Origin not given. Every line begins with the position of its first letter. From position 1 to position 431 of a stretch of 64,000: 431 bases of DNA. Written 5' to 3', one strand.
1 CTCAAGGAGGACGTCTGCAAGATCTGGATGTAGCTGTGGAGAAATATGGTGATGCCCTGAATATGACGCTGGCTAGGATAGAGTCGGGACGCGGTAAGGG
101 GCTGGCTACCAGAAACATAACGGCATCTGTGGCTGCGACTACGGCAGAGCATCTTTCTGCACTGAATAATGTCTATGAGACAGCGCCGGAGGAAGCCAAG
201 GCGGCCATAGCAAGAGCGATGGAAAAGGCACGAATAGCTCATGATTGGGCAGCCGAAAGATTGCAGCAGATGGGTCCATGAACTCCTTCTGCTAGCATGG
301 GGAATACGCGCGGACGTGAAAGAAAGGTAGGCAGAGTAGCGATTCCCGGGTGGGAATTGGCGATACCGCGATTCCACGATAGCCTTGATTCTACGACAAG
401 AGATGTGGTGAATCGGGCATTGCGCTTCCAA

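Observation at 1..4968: Surface-protein cluster: GLUG-repeat lipoprotein between two DUF5667 paralogs, followed by a DUF4382 lipoprotein and a transglutaminase-like protease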

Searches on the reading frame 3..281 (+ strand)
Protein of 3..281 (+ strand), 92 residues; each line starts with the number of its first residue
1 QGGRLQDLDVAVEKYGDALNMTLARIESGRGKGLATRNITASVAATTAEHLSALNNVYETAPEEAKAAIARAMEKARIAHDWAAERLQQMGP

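Call 3: search_protein_families(library=pfam, proteins=[window:3-281:+], max_evalue=0.1)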
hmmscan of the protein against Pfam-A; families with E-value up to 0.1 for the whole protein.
window:3-281:+ (92 aa): 2 families
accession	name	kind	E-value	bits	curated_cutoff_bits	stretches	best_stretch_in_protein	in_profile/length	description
PF02987.21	LEA_4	-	0.032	14.6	51.1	0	61-86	4-29/44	Late embryogenesis abundant protein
PF24430.1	DUF7553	-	0.034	15.1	27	1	34-76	38-79/85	Family of unknown function (DUF7553)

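Call 4: search_protein_families(library=ncbifam, proteins=[window:3-281:+], max_evalue=0.1)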
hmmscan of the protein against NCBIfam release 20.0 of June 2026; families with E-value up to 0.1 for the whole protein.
window:3-281:+ (92 aa): 0 families
